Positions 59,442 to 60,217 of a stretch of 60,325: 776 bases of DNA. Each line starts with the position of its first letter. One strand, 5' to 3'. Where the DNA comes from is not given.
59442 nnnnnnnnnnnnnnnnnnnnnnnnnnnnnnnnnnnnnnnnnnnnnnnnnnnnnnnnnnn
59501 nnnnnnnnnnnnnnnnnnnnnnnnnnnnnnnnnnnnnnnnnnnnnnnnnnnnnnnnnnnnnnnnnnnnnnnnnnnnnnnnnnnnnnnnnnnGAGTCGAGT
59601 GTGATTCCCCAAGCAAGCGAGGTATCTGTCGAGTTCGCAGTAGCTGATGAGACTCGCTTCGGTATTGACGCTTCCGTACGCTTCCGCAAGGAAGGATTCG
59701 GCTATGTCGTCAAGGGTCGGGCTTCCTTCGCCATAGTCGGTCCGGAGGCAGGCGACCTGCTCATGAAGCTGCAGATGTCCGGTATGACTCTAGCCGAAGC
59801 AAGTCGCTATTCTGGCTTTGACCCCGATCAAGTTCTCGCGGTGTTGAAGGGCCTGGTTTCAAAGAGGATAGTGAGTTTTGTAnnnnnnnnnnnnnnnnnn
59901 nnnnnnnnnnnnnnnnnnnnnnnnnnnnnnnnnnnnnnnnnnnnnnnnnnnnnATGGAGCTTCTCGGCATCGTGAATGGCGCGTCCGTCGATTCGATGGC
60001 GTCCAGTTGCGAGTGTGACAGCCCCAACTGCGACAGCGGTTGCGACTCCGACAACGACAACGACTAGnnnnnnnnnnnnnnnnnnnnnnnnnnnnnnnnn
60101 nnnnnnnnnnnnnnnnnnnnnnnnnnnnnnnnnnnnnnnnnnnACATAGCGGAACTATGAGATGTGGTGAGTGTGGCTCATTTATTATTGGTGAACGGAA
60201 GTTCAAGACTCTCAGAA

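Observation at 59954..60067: Precursor core built from a repeated CDS motif with spacing unlike characterised substrates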

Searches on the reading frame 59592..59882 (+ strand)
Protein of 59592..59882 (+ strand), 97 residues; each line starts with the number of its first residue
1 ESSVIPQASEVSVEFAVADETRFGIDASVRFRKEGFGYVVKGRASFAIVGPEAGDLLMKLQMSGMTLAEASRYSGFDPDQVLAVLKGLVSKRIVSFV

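Call 25: search_protein_families(library=pfam, proteins=[window:59592-59882:+], max_evalue=10)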
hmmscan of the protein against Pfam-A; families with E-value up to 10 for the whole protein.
window:59592-59882:+ (97 aa): 0 families

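Call 70: search_solved_structures(query=A2, max_evalue=10, show_alignments=2)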
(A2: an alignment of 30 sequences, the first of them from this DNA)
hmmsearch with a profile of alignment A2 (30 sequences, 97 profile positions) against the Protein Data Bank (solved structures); distinct sequences matched with E-value up to 10: 50.
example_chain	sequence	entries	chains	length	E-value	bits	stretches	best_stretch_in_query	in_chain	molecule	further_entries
3tgn_A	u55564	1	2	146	0.0016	21.6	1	45-95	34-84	Adc operon repressor AdcR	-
7ueb_E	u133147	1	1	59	0.004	20.3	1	53-94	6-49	PscE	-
1q1h_A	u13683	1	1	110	0.0087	19.2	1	46-95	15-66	Transcription Factor E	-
1uly_A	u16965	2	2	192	0.019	18.1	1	45-95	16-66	hypothetical protein PH1932 | hypothetical transcription regulator protein, PH1932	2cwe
6cmv_A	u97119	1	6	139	0.024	17.8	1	51-96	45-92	Transcriptional regulator Lrs14-like protein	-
2lvs_A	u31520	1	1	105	0.031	17.5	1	49-94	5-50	Putative uncharacterized protein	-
4k2e_A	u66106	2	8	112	0.088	16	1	47-96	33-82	Transcriptional activator HlyU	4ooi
3jbn_2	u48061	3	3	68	0.095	15.9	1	42-95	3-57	40S ribosomal protein eS25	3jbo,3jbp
3jth_A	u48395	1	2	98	0.099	15.9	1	46-96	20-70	Transcription activator HlyU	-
5znx_A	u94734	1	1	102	0.1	15.8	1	46-96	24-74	Transcriptional activator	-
1u2w_A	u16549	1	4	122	0.11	15.7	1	59-96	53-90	Cadmium efflux system accessory protein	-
3f72_A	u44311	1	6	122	0.11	15.7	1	59-96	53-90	Cadmium efflux system accessory protein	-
2d1h_A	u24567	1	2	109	0.12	15.6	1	48-96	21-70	109aa long hypothetical transcriptional regulator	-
5tjj_A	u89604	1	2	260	0.14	15.4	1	51-93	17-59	Transcriptional regulator, IclR family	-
1wsu_A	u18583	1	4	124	0.15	15.3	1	64-95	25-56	Selenocysteine-specific elongation factor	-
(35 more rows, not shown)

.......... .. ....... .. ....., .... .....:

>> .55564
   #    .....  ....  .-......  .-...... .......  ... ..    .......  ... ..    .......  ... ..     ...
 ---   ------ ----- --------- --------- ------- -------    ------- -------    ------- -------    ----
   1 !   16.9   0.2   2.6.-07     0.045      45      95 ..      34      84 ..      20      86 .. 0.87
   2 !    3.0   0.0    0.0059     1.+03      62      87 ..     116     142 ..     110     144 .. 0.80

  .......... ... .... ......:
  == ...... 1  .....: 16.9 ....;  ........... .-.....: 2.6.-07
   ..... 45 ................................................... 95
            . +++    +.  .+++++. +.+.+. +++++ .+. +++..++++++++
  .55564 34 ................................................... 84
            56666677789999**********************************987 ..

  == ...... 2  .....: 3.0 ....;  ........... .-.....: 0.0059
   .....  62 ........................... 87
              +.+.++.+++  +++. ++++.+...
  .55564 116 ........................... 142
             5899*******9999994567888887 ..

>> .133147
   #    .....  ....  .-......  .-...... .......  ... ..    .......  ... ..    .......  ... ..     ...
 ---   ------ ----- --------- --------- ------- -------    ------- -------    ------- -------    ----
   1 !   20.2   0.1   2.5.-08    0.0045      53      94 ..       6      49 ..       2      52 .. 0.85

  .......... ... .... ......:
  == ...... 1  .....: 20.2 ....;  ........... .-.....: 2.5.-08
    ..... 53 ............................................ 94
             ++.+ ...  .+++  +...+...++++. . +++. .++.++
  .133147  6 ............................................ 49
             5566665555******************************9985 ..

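Call 76: predict_structure(alignment_id=A2)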
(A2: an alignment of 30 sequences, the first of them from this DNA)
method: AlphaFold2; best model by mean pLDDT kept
length: 94 residues; sequences in the alignment: 30
mean_pLDDT: 89.6   pTM: 0.74
mean pLDDT of the five models: 89.6, 88.1, 87.8, 87.0, 85.3
residues with pLDDT >= 90: 75; 70-90: 8; 50-70: 11; < 50: 0
segments of 3 or more residues with pLDDT < 50: none
pLDDT, mean of each block of 10 residues (from residue 1): 58 84 96 96 95 95 95 93 92 89
secondary structure, 60 per line:
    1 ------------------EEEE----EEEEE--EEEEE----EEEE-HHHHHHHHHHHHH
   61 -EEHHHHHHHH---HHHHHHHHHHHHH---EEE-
elements in order: E19-22 E27-31 E34-38 E43-46 H48-60 H64-71 H75-87 E91-93

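Call 79: fold_search(model_id=the predicted structure, library=pdb)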
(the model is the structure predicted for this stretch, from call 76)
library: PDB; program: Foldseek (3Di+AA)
matches with E <= 10: 269; with E <= 0.001: 1
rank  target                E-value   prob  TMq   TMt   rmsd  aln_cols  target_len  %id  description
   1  5sxy_MODEL_1_A        7.2e-04  1.00  0.65  0.65   3.0        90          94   20  The solution NMR structure for the PqqD truncation of Methylobacterium extorquens PqqCD representing a functio (released 2017-05-24)
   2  5lq4_A                4.2e-03  1.00  0.56  0.15   3.4        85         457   13  The Structure of ThcOx, the First Oxidase Protein from the Cyanobactin Pathways (released 2016-11-09)
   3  5lq4_B                5.4e-03  1.00  0.59  0.15   3.5        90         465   13  The Structure of ThcOx, the First Oxidase Protein from the Cyanobactin Pathways (released 2016-11-09)
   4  8pz5_A                8.3e-03  1.00  0.57  0.15   3.6        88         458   12  Structure of ThcOx, solved at wavelength 3.099 A (released 2023-10-25)
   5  3h9q_D                2.1e-02  1.00  0.55  0.19   3.1        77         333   12  Crystal structure of E. coli MccB + SeMet MccA (released 2009-06-16)
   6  3h5r_D                2.4e-02  1.00  0.55  0.19   3.1        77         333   12  Crystal structure of E. coli MccB + Succinimide (released 2009-06-16)
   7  3h5n_D                2.7e-02  1.00  0.55  0.19   3.1        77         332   12  Crystal structure of E. coli MccB + ATP (released 2009-06-16)
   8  7ly4_A                2.7e-02  1.00  0.58  0.20   2.8        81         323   17  Cryo-EM structure of the elongation module of the bacillamide NRPS, BmdB, in complex with the oxidase, BmdC (released 2022-02-02)
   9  3h9q_B                2.9e-02  1.00  0.55  0.19   3.1        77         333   10  Crystal structure of E. coli MccB + SeMet MccA (released 2009-06-16)
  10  3h5a_B                3.1e-02  1.00  0.54  0.18   3.2        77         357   10  Crystal structure of E. coli MccB (released 2009-06-16)
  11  3h5a_D                3.5e-02  0.99  0.50  0.17   4.2        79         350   13  Crystal structure of E. coli MccB (released 2009-06-16)
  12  6om4_B                4.0e-02  0.99  0.53  0.17   3.2        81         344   10  The structure of Microcin C7 biosynthetic enzyme MccB in complex with N-formylated MccA (released 2019-05-22)
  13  8t19_A                4.0e-02  0.99  0.55  0.59   4.0        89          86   15  RiPP precursor peptide recognition element (RRE) domain of Ocin-ThiF-like partner protein, PbtF, bound to an 8 residue (released 2024-06-12)
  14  7ly7_B                4.5e-02  0.99  0.59  0.19   2.6        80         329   15  Crystal structure of the elongation module of the bacillamide NRPS, BmdB, in complex with the oxidase BmdC (released 2022-02-02)
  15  6om4_A                4.5e-02  0.99  0.53  0.17   3.4        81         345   10  The structure of Microcin C7 biosynthetic enzyme MccB in complex with N-formylated MccA (released 2019-05-22)
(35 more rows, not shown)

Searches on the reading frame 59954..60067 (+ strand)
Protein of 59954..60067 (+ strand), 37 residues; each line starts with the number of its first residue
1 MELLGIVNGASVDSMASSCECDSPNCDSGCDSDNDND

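Call 4: search_protein_families(library=ncbifam, proteins=[window:59954-60067:+], max_evalue=1)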
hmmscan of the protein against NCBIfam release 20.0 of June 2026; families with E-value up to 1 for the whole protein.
window:59954-60067:+ (37 aa): 0 families

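Call 5: search_protein_families(library=pfam, proteins=[window:59954-60067:+], max_evalue=1)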
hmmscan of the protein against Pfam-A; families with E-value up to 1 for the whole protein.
window:59954-60067:+ (37 aa): 0 families

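Call 23: search_protein_families(library=ncbifam, proteins=[window:59954-60064:+], max_evalue=10)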
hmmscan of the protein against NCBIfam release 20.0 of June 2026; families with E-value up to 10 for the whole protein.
seq(37 aa): 0 families

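Call 78: list_cluster_members(proteins=[window:59954-60064:+, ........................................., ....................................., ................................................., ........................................, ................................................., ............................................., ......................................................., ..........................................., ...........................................])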
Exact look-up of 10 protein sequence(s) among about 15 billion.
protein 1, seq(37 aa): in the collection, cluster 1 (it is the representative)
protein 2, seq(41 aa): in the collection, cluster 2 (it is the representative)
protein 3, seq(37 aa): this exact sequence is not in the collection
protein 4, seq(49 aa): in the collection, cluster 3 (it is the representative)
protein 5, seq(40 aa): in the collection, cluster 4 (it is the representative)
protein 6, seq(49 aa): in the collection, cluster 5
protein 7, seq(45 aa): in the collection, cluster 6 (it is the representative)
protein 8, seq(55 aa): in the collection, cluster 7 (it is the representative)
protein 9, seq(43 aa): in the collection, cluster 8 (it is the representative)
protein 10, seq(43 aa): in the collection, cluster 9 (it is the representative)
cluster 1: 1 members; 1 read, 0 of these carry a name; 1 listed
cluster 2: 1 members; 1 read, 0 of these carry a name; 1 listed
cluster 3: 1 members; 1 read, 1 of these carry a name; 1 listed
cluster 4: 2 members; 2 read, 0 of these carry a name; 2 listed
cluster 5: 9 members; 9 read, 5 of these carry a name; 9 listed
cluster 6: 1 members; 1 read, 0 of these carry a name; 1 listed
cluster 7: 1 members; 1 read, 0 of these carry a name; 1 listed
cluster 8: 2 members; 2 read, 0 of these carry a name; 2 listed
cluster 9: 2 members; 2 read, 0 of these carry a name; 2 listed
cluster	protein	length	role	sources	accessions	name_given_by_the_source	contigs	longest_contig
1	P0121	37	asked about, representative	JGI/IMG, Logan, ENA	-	-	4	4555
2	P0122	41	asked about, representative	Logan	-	-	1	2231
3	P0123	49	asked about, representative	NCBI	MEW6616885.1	MAG: hypothetical protein AB1333_00455 [Patescibacteria group bacterium]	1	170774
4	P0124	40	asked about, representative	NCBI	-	-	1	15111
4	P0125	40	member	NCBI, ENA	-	-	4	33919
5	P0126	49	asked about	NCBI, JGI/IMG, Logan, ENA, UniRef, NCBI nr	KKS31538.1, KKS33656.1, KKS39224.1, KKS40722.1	MAG: hypothetical protein UV00_C0003G0056 [candidate division WWE3 bacterium ... | Uncharacterized protein n=2 Tax=Katanobacteria TaxID=422282 RepID=A0A0G0YRL1_UNCKA | MAG: hypothetical protein UU92_C0005G0056 [candidate division WWE3 bacterium ...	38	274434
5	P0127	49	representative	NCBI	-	-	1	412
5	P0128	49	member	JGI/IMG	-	hypothetical protein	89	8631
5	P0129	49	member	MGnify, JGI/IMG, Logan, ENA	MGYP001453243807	FL=1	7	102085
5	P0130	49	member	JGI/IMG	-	hypothetical protein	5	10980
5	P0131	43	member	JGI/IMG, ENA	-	hypothetical protein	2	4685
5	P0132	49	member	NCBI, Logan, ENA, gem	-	-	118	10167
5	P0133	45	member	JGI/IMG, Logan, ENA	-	-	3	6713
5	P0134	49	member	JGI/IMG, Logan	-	-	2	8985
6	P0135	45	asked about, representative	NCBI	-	-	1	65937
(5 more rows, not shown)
